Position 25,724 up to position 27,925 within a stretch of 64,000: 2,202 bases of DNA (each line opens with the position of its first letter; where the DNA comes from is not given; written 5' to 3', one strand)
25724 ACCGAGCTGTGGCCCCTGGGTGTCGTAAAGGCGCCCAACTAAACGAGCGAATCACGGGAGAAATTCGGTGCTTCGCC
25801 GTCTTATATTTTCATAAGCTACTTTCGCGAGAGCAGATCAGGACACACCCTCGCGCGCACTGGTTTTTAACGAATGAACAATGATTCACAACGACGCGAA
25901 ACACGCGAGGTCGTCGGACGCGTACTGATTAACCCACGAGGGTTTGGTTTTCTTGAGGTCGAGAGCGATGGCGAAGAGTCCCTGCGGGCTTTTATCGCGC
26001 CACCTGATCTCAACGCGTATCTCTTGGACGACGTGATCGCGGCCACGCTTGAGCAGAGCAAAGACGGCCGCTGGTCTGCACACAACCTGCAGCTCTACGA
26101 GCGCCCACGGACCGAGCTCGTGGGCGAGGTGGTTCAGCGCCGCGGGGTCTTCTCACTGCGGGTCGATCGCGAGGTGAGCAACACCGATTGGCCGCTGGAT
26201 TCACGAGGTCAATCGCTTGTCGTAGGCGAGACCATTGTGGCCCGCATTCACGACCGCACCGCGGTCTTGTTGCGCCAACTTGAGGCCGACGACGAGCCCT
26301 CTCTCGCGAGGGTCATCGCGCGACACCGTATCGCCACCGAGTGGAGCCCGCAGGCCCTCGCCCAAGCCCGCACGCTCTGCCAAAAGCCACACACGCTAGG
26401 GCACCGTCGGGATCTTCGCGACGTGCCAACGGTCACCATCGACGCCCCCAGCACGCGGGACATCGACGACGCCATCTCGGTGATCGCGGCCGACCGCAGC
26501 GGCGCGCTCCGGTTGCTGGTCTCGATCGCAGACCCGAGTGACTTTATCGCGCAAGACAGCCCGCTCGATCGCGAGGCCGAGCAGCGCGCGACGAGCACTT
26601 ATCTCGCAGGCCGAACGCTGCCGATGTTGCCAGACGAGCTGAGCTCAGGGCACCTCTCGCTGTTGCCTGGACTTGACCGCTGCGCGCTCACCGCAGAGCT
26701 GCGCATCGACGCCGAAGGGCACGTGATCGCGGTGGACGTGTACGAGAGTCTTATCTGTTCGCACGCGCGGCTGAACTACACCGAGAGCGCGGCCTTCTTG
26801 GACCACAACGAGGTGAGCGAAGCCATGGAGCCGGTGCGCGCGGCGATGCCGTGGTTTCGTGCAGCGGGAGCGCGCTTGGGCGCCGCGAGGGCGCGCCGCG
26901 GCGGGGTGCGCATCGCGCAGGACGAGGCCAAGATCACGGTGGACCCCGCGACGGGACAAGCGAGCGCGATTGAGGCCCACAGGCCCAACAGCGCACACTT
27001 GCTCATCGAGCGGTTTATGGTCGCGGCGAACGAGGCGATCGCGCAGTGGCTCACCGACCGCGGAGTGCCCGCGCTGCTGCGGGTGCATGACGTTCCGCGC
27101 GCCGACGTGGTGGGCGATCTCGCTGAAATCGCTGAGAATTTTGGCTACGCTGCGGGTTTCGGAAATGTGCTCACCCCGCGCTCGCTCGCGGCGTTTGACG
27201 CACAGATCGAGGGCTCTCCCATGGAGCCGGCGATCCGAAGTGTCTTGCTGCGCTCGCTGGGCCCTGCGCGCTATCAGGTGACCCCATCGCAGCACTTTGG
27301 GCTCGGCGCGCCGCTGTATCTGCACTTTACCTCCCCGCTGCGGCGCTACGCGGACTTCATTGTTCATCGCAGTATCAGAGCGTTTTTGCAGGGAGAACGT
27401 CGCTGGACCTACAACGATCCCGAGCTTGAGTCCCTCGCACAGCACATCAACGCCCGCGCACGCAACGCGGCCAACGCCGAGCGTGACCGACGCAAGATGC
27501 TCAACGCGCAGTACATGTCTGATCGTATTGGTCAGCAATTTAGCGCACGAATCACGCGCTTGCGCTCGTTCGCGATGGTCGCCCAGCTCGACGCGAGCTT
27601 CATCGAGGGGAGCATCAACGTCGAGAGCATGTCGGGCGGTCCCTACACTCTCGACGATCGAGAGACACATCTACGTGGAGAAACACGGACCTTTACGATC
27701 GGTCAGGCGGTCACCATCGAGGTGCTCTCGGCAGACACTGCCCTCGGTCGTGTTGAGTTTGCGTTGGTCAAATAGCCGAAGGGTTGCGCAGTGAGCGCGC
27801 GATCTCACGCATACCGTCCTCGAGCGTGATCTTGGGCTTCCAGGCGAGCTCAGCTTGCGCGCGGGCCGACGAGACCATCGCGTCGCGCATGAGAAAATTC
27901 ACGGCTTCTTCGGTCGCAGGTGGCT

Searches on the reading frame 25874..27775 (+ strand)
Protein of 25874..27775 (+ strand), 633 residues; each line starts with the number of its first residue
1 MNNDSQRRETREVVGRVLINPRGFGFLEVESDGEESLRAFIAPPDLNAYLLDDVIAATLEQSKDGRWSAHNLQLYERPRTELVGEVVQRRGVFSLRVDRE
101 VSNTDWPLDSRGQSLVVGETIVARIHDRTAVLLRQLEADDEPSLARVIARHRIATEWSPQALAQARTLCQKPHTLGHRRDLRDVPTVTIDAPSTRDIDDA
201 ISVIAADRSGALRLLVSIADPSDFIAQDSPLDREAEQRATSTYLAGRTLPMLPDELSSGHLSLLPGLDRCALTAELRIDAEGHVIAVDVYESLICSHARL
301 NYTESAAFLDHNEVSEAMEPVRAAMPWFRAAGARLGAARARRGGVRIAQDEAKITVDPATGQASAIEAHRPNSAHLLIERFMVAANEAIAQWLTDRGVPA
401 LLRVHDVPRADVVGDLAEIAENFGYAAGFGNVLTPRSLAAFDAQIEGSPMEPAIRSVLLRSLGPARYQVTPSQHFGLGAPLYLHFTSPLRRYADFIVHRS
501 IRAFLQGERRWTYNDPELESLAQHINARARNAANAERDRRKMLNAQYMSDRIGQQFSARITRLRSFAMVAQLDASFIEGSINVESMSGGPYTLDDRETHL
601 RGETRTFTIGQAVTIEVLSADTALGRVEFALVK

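Call 8: search_protein_families(library=pfam, proteins=[window:25874-27775:+])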
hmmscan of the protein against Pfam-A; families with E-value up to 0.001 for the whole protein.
window:25874-27775:+ (633 aa): 2 families
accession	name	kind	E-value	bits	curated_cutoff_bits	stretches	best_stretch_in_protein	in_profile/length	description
PF00773.25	RNB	-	6.1e-86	289.1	29.3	1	178-506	1-325/326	RNB domain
PF08206.17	OB_RNB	-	8.2e-06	25.9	24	1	15-65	1-47/58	Ribonuclease B OB domain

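Call 9: find_encoding_contigs(protein=window:25874-27775:+, flank=10000, max_places=4)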
Protein window:25874-27775:+ (633 aa): 1 contig read that carries it; 1 place shown.
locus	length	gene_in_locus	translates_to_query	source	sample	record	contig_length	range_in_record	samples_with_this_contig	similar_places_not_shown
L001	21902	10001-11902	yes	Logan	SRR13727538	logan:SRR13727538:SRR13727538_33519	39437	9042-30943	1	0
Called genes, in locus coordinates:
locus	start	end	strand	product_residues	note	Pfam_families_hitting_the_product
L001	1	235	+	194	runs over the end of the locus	-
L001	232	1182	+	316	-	-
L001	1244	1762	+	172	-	PF00293:NUDIX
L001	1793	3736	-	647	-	-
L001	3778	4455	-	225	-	PF04012:PspA_IM30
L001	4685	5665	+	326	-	PF01073:3Beta_HSD, PF01370:Epimerase, PF02719:Polysacc_synt_2, PF04321:RmlD_sub_bind, PF05368:NmrA (weak), PF07993:NAD_binding_4, PF13460:NAD_binding_10, PF16363:GDP_Man_Dehyd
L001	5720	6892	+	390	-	-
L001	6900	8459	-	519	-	PF06956:RtcR, PF00158:Sigma54_activat, PF13191:AAA_16 (weak), PF14532:Sigma54_activ_2, PF07728:AAA_5 (weak), PF25601:AAA_lid_14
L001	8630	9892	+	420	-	PF01139:RtcB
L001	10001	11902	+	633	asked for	PF08206:OB_RNB (weak), PF00773:RNB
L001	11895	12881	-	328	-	PF01073:3Beta_HSD, PF01370:Epimerase, PF04321:RmlD_sub_bind, PF16363:GDP_Man_Dehyd, PF13460:NAD_binding_10 (weak), PF07993:NAD_binding_4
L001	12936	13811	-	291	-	PF00069:Pkinase, PF07714:PK_Tyr_Ser-Thr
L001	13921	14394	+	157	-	PF13473:Cupredoxin_1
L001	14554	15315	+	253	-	PF00149:Metallophos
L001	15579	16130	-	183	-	PF00561:Abhydrolase_1, PF03096:Ndr, PF12146:Hydrolase_4, PF12697:Abhydrolase_6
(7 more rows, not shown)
